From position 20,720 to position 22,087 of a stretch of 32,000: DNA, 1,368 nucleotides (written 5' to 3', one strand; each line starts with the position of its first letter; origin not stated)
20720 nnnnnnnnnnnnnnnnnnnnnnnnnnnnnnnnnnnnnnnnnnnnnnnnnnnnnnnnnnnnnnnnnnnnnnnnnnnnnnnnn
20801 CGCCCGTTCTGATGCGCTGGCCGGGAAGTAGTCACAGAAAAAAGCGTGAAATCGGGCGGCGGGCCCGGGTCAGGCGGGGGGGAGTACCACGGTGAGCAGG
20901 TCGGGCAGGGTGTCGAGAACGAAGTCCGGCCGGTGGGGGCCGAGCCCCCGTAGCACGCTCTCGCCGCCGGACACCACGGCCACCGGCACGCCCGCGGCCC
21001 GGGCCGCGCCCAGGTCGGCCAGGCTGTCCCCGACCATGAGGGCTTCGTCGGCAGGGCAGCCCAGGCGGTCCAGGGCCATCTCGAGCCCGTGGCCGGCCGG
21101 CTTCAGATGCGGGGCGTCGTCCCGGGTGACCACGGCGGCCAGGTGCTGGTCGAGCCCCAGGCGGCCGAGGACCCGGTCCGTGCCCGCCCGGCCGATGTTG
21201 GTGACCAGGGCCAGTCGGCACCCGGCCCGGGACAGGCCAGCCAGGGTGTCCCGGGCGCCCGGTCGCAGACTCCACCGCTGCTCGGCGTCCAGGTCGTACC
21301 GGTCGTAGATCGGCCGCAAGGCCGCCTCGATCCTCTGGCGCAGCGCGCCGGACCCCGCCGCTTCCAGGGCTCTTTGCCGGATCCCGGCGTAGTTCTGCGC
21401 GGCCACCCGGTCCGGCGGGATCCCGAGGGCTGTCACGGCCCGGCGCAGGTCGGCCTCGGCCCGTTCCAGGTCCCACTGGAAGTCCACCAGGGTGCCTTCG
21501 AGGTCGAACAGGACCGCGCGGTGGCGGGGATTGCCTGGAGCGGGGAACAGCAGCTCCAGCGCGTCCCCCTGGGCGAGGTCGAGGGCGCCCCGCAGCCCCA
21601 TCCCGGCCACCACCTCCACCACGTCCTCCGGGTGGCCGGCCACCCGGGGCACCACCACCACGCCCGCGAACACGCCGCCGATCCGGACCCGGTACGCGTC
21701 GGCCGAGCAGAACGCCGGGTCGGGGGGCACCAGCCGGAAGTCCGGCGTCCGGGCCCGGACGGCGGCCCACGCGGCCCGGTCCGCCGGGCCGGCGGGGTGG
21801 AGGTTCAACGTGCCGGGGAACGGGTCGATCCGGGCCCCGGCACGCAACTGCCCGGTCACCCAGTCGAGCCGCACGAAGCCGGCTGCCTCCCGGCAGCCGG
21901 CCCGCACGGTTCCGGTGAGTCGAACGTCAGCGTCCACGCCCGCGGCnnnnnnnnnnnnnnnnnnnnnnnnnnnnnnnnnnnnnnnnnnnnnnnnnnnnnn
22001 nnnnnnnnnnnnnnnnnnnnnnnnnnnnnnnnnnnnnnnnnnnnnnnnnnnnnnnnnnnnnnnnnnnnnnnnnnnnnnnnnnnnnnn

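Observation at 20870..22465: Flavin reductase plus a RibK-like/HAD fusion carried in the ppsAB operon: candidate dedicated flavin / prFMN-precursor supply module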

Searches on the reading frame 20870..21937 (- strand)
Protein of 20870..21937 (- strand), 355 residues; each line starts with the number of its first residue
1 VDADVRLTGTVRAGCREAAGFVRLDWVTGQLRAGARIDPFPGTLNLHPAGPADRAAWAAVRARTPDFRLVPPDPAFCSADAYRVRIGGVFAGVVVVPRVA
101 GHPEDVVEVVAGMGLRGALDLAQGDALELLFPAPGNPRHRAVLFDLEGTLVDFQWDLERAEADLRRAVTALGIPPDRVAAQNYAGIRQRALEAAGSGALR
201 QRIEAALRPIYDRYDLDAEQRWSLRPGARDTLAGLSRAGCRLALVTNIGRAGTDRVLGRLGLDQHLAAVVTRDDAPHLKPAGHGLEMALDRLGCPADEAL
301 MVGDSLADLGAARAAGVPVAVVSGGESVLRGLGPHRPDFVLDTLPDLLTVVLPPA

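Call 3: search_protein_families(library=pfam, proteins=[window:20870-21937:-], max_evalue=0.01)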
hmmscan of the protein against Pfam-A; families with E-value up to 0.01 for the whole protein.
window:20870-21937:- (355 aa): 5 families
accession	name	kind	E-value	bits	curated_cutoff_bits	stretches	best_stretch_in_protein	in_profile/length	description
PF00702.32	Hydrolase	-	6.7e-28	98.8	26.4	1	140-316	2-191/191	haloacid dehalogenase-like hydrolase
PF13419.12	HAD_2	-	2.5e-22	80.3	23.8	1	142-322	1-178/178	Haloacid dehalogenase-like hydrolase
PF01982.22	CTP-dep_RFKase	-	1e-17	64.6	25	1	11-129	1-119/121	Domain of unknown function DUF120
PF13242.12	Hydrolase_like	-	1.9e-11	44.1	22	1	279-347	4-75/75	HAD-hyrolase-like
PF12710.13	HAD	-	6.1e-09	37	27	1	142-313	1-189/189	haloacid dehalogenase-like hydrolase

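Call 4: search_protein_families(library=ncbifam, proteins=[window:20870-21937:-], max_evalue=0.01)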
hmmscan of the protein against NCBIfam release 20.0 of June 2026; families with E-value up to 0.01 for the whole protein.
window:20870-21937:- (355 aa): 41 families (the best 25 are shown)
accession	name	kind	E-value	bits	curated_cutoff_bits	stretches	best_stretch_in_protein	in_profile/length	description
TIGR01449.2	PGP_bact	equivalog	4.3e-28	98.3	180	1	142-349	1-211/213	phosphoglycolate phosphatase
NF009695.0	PRK13222.1-2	equivalog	3.6e-27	95.3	225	1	139-351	6-222/226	phosphoglycolate phosphatase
NF009697.0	PRK13222.1-4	equivalog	6.6e-24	84.5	327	1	139-351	7-222/232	phosphoglycolate phosphatase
NF009804.0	PRK13288.1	equivalog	2.3e-22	79.5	218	1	227-351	86-210/215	pyrophosphatase PpaX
NF009698.0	PRK13223.1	equivalog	6.2e-19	68.2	466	1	139-349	13-227/272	phosphoglycolate phosphatase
NF009694.0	PRK13222.1-1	equivalog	1.4e-18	67.1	415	1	206-350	93-238/252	phosphoglycolate phosphatase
TIGR02253.1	CTE7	subfamily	4.2e-18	65.9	169.75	1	140-347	3-220/221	TIGR02253 family HAD-type hydrolase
TIGR01454.1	AHBA_synth_RP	hypoth_equivalog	4.5e-17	62.4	246.65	1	224-351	76-203/205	AHBA synthesis associated protein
TIGR01428.1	HAD_type_II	equivalog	8.6e-16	58.5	125.4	1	140-322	2-190/197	haloacid dehalogenase type II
NF053830.1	RUBPPhHalo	equivalog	6.7e-15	55.3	330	1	223-351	103-234/234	ribulose-1,5-bisphosphate 5-phosphatase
TIGR03351.1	PhnX-like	hypoth_equivalog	1.3e-14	54.7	218.9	1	142-350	4-218/220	phosphonatase-like hydrolase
NF009700.0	PRK13226.1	equivalog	3.1e-14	53.2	342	1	139-322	12-194/229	phosphoglycolate phosphatase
NF009696.0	PRK13222.1-3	equivalog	1.7e-13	50.8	359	1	138-325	2-189/223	N-acetylmuramic acid 6-phosphate phosphatase MupP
NF010762.0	PRK14165.1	equivalog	1.3e-12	47.5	279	1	4-129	90-215/224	winged helix-turn-helix domain-containing protein/riboflavin kinase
TIGR02252.1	DREG-2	subfamily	1.4e-11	44.5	155.2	1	189-317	74-199/203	HAD hydrolase, REG-2-like, family IA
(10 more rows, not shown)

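Call 13: find_homologous_proteins(query=window:20870-21937:-)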
Query window:20870-21937:- (355 aa): 378 proteins with E <= 0.001 among 8000 candidates; the best 120 are listed.
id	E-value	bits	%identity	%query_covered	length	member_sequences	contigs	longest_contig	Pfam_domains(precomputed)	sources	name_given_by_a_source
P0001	1.1e-227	773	100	100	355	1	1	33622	PF13419.13,PF01982.23,PF00702.33,PF13242.13,PF12710.14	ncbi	-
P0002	8.0e-197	672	86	99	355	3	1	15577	PF13419.13,PF01982.23,PF00702.33,PF13242.13,PF12710.14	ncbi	-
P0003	1.3e-106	375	58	99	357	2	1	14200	PF13419.13,PF13344.13,PF01982.23,PF00702.33,PF13242.13,PF12710.14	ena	-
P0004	2.7e-103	364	57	99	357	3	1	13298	PF13419.13,PF01982.23,PF00702.33,PF13242.13,PF12710.14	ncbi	-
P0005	1.1e-90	322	53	98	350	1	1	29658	PF13419.13,PF01982.23,PF00702.33,PF13242.13,PF12710.14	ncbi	ncbi:MAG: hypothetical protein Kow0092_15140 [Deferrisomatales bacterium]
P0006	6.0e-90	320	53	99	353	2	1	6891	PF13419.13,PF01982.23,PF00702.33,PF13242.13,PF12710.14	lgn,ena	-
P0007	1.0e-89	319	52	96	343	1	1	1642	PF13419.13,PF01982.23,PF00702.33,PF13242.13,PF12710.14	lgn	-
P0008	3.6e-89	317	50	98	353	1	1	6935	PF13419.13,PF01982.23,PF00702.33,PF13242.13,PF12710.14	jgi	jgi:HAD superfamily hydrolase (TIGR01549 family)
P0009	9.9e-89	316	52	98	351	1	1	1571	PF13419.13,PF01982.23,PF00702.33,PF13242.13,PF12710.14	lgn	-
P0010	3.2e-88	314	52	98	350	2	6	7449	PF13419.13,PF01982.23,PF00702.33,PF13242.13,PF12710.14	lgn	-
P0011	6.9e-88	313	51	98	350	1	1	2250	PF13419.13,PF01982.23,PF00702.33,PF13242.13,PF12710.14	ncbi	-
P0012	4.7e-87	310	52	98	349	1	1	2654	PF13419.13,PF01982.23,PF00702.33,PF13242.13,PF12710.14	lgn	-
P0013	2.5e-86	308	50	98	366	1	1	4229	PF13419.13,PF01982.23,PF00702.33,PF13242.13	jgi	-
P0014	1.8e-85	305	49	97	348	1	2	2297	PF13419.13,PF01982.23,PF00702.33,PF13242.13,PF12710.14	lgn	-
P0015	1.9e-85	305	50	97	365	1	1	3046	PF13419.13,PF01982.23,PF00702.33,PF13242.13,PF12710.14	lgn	-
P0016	3.5e-85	304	49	97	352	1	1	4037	PF13419.13,PF01982.23,PF00702.33,PF13242.13,PF12710.14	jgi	jgi:phosphoglycolate phosphatase-like HAD superfamily hydrolase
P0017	3.3e-84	301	50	97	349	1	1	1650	PF13419.13,PF01982.23,PF00702.33,PF13242.13,PF12710.14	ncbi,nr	ncbi:MAG: HAD-IA family hydrolase [Proteobacteria bacterium]|nr:HAD-IA family hydrolase [Pseudomonad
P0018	9.4e-84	300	50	96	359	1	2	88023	PF13419.13,PF01982.23,PF00702.33,PF13242.13,PF12710.14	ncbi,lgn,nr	ncbi:MAG: HAD-IA family hydrolase [Deltaproteobacteria bacterium]|nr:HAD-IA family hydrolase [Deltap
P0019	1.4e-83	299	52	97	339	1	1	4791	PF13419.13,PF01982.23,PF00702.33,PF13242.13,PF12710.14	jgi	jgi:HAD superfamily hydrolase (TIGR01549 family)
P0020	3.7e-83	298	51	98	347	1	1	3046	PF13419.13,PF01982.23,PF00702.33,PF13242.13,PF12710.14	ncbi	ncbi:MAG: HAD-IA family hydrolase [Deferrisomatales bacterium]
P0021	3.9e-83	298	50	98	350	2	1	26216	PF13419.13,PF01982.23,PF00702.33,PF13242.13,PF12710.14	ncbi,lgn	ncbi:MAG: HAD-IA family hydrolase [Deferrisomatales bacterium]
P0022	8.2e-83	296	48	97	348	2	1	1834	PF13419.13,PF01982.23,PF00702.33,PF13242.13,PF12710.14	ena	-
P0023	2.1e-82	295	48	97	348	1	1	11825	PF13419.13,PF13344.13,PF01982.23,PF00702.33,PF13242.13,PF12710.14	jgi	-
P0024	1.4e-81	292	48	97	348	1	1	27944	PF13419.13,PF01982.23,PF00702.33,PF13242.13,PF12710.14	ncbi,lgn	-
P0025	3.1e-81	291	49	99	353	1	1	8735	PF13419.13,PF01982.23,PF00702.33,PF13242.13,PF12710.14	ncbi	-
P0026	1.0e-80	290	49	97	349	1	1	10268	PF13419.13,PF01982.23,PF00702.33,PF13242.13,PF12710.14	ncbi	-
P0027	3.1e-79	285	46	98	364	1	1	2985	PF13419.13,PF01982.23,PF00702.33,PF13242.13,PF12710.14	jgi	jgi:HAD superfamily hydrolase (TIGR01509 family)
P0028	9.3e-78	280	48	97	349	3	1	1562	PF13419.13,PF01982.23,PF00702.33,PF13242.13,PF12710.14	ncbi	-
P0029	2.4e-77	278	46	97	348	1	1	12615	PF13419.13,PF01982.23,PF00702.33,PF13242.13,PF12710.14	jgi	jgi:HAD superfamily hydrolase (TIGR01509 family)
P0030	1.6e-76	276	47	85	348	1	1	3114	PF13419.13,PF01982.23,PF00702.33,PF13242.13,PF12710.14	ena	-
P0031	1.7e-76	276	47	95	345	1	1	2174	PF13419.13,PF01982.23,PF00702.33,PF13242.13,PF12710.14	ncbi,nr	ncbi:MAG: HAD-IA family hydrolase, partial [Deltaproteobacteria bacterium]|nr:HAD-IA family hydrolas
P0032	5.0e-74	268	45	94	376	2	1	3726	PF13419.13,PF01982.23,PF00702.33,PF13242.13,PF12710.14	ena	-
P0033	5.5e-73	264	41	98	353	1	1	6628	PF13419.13,PF01982.23,PF00702.33,PF13242.13,PF12710.14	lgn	-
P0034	8.1e-73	264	42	97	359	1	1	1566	PF13419.13,PF13344.13,PF01982.23,PF00702.33,PF13242.13,PF12710.14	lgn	-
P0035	1.2e-71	260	41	98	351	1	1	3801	PF13419.13,PF01982.23,PF00702.33,PF13242.13,PF12710.14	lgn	-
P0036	5.8e-69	251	42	95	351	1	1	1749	PF13419.13,PF01982.23,PF00702.33,PF13242.13,PF12710.14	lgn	-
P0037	8.3e-69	250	40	97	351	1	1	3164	PF13419.13,PF13344.13,PF01982.23,PF00702.33,PF13242.13,PF12710.14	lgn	-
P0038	6.8e-68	247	41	97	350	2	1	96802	PF13419.13,PF01982.23,PF00702.33,PF13242.13,PF12710.14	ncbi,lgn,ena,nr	ncbi:MAG: hypothetical protein C0608_11335 [Deltaproteobacteria bacterium]|nr:MAG: hypothetical prot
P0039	7.3e-67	244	40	94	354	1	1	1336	PF13419.13,PF01982.23,PF00702.33,PF13242.13,PF12710.14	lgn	-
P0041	1.3e-61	227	59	60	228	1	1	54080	PF13419.13,PF13344.13,PF00702.33,PF13242.13,PF12710.14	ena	-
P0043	9.3e-60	221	57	61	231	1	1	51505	PF13419.13,PF13344.13,PF00702.33,PF13242.13,PF12710.14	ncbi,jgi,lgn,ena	-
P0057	1.4e-48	184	50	60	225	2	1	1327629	PF13419.13,PF00702.33,PF13242.13,PF12710.14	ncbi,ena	-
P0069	6.6e-44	169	48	60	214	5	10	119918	PF13419.13,PF00702.33,PF13242.13,PF12710.14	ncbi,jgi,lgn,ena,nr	ncbi:MAG: hypothetical protein ABS84_00030 [Rubrivivax sp. SCN 71-131]|jgi:HAD superfamily hydrolase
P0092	3.2e-35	140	37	96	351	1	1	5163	PF13419.13,PF01982.23,PF00702.33,PF13242.13,PF12710.14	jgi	jgi:HAD superfamily hydrolase (TIGR01509 family)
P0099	8.6e-31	125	37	92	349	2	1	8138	PF13419.13,PF01982.23,PF00702.33,PF13242.13,PF12710.14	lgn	-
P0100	4.2e-30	123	35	98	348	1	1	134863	PF13419.13,PF01982.23,PF00702.33,PF13242.13,PF12710.14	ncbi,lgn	-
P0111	1.6e-16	78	41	35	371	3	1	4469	PF01982.23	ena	-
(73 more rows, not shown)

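Call 14: find_encoding_contigs(protein=P0001, flank=10000, max_places=3)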
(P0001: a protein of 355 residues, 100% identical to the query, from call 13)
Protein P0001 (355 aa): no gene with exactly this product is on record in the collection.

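Call 15: find_encoding_contigs(protein=P0018, flank=10000, max_places=3)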
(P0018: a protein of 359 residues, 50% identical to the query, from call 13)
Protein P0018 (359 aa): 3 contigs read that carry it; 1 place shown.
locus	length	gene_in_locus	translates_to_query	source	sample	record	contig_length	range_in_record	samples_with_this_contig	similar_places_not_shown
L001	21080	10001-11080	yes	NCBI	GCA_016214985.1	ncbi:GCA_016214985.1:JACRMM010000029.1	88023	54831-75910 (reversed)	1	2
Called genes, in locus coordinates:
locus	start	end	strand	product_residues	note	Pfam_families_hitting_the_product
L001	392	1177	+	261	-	PF12849:PBP_like_2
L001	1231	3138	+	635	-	PF00672:HAMP, PF00015:MCPsignal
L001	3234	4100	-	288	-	PF01937:ARMT1-like_dom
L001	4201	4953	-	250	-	PF00106:adh_short, PF08659:KR, PF13561:adh_short_C2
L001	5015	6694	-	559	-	PF01266:DAO (faint)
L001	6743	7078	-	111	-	-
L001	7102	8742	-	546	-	PF00070:Pyr_redox (faint), PF00890:FAD_binding_2 (faint), PF01266:DAO, PF01494:FAD_binding_3 (faint), PF01593:Amino_oxidase (weak), PF01946:Thi4, PF07992:Pyr_redox_2 (faint), PF13450:NAD_binding_8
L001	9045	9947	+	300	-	PF00126:HTH_1, PF03466:LysR_substrate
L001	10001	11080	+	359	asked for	PF01982:CTP-dep_RFKase, PF00702:Hydrolase, PF12710:HAD, PF13419:HAD_2, PF13242:Hydrolase_like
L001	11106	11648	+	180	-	-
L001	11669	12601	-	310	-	PF00126:HTH_1, PF03466:LysR_substrate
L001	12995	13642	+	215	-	-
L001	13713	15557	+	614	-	PF00391:PEP-utilizers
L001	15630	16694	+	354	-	PF01326:PPDK_N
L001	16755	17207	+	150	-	-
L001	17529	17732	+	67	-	PF00313:CSD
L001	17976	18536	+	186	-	PF00076:RRM_1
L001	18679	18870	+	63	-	-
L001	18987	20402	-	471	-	PF28492:Beta_helix_4 (faint), PF05048:NosD, PF12708:Pect-lyase_RHGA_epim (faint), PF13229:Beta_helix, PF05048:NosD, PF13229:Beta_helix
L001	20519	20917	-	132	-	PF00754:F5_F8_type_C, PF22633:F5_F8_type_C_2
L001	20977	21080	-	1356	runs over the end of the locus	PF09699:Paired_CXXCH_1, PF00754:F5_F8_type_C, PF22633:F5_F8_type_C_2, PF00801:PKD, PF18911:PKD_4, PF22352:K319L-like_PKD, PF00801:PKD, PF18911:PKD_4, +9 more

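Call 16: find_encoding_contigs(protein=P0038, flank=10000, max_places=3)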
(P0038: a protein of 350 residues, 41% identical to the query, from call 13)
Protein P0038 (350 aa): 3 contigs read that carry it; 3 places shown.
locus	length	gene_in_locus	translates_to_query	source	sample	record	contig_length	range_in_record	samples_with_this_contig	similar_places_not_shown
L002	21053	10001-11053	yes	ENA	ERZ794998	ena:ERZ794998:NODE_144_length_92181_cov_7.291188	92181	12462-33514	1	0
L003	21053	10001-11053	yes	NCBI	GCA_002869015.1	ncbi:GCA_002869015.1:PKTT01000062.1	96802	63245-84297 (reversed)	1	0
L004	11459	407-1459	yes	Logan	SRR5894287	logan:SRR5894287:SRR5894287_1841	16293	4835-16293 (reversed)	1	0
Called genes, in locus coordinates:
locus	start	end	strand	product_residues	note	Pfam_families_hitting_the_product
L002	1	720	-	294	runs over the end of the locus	PF00126:HTH_1, PF03466:LysR_substrate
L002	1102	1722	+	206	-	PF01184:Gpr1_Fun34_YaaH (weak)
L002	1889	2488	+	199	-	PF01966:HD (weak)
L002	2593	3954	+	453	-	PF20695:UbiD_N, PF01977:UbiD, PF20696:UbiD_C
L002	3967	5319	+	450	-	PF13557:Phenol_MetA_deg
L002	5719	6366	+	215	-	-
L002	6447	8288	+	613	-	PF00391:PEP-utilizers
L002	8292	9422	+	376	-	PF01326:PPDK_N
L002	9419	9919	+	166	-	PF01243:PNPOx_N (weak)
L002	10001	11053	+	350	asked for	PF01982:CTP-dep_RFKase, PF00702:Hydrolase, PF12710:HAD (weak), PF13419:HAD_2, PF13242:Hydrolase_like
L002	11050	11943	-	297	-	PF00126:HTH_1, PF03466:LysR_substrate, PF13531:SBP_bac_11 (faint)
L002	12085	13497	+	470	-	PF20695:UbiD_N, PF01977:UbiD, PF20696:UbiD_C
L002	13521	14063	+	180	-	PF00702:Hydrolase (faint), PF08282:Hydrolase_3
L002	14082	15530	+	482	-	PF20695:UbiD_N, PF01977:UbiD, PF20696:UbiD_C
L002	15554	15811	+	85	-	PF09662:Phenyl_P_gamma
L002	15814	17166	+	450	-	PF20695:UbiD_N, PF01977:UbiD, PF20696:UbiD_C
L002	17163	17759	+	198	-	PF02441:Flavoprotein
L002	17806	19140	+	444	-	PF00501:AMP-binding, PF14535:AMP-binding_C_2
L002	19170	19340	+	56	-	-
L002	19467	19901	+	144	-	-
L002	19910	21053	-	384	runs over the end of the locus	PF00989:PAS (weak), PF13188:PAS_8 (faint), PF13426:PAS_9 (weak), PF00512:HisKA, PF02518:HATPase_c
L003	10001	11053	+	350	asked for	PF01982:CTP-dep_RFKase, PF00702:Hydrolase, PF12710:HAD (weak), PF13419:HAD_2, PF13242:Hydrolase_like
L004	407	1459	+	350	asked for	PF01982:CTP-dep_RFKase, PF00702:Hydrolase, PF12710:HAD (weak), PF13419:HAD_2, PF13242:Hydrolase_like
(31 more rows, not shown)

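Call 17: find_encoding_contigs(protein=P0100, flank=10000, max_places=3)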
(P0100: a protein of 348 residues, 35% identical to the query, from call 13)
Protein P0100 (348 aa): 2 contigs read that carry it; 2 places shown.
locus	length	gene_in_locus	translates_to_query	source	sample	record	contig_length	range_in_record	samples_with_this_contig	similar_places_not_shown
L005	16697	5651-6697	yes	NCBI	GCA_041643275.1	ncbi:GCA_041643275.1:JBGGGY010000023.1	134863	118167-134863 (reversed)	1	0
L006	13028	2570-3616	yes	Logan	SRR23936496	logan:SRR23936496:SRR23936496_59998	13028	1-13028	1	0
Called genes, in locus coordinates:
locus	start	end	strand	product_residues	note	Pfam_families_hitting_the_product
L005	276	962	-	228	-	-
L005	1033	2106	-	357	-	PF13795:HupE_UreJ_2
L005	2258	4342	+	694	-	PF06452:CBM9_1, PF19313:DUF5916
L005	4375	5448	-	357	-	PF07883:Cupin_2 (faint)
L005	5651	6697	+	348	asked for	PF01982:CTP-dep_RFKase, PF00702:Hydrolase, PF12710:HAD, PF13419:HAD_2, PF13242:Hydrolase_like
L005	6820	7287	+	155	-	PF01243:PNPOx_N, PF12900:Pyridox_ox_2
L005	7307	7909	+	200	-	PF02417:Chromate_transp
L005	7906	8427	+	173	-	PF02417:Chromate_transp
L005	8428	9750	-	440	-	PF27098:Rv0959_3rd, PF13519:VWA_2 (weak)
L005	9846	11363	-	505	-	-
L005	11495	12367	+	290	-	PF03009:GDPD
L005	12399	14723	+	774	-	PF06452:CBM9_1 (weak), PF19313:DUF5916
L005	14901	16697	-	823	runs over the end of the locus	PF00989:PAS, PF13426:PAS_9, PF00989:PAS, PF08448:PAS_4, PF00989:PAS, PF08448:PAS_4, PF13426:PAS_9, PF00512:HisKA, +6 more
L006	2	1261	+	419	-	?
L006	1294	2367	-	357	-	PF07883:Cupin_2 (faint)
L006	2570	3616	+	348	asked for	PF01982:CTP-dep_RFKase, PF00702:Hydrolase, PF12710:HAD, PF13419:HAD_2, PF13242:Hydrolase_like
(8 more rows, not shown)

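Call 18: find_encoding_contigs(protein=P0005, flank=10000, max_places=3)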
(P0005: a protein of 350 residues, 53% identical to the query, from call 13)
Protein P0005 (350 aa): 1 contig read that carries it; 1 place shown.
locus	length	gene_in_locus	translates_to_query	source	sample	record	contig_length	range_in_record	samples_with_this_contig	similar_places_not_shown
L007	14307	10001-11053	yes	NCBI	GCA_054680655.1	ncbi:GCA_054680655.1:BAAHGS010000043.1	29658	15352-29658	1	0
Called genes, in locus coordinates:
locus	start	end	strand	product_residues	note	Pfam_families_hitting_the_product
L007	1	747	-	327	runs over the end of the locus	PF13489:Methyltransf_23, PF01209:Ubie_methyltran, PF13847:Methyltransf_31, PF08241:Methyltransf_11, PF08242:Methyltransf_12, PF13649:Methyltransf_25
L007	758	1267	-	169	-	PF02577:BFN_dom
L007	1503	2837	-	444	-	PF00919:UPF0004, PF04055:Radical_SAM, PF01938:TRAM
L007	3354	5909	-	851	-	PF11897:DUF3417, PF00343:Phosphorylase, PF28476:GlgP_C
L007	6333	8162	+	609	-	PF00391:PEP-utilizers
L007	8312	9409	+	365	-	PF01326:PPDK_N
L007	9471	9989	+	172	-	PF01613:Flavin_Reduct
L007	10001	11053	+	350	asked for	PF01982:CTP-dep_RFKase, PF00702:Hydrolase, PF12710:HAD, PF13419:HAD_2, PF13242:Hydrolase_like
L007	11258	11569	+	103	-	-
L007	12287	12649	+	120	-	-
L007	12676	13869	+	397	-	PF03600:CitMHS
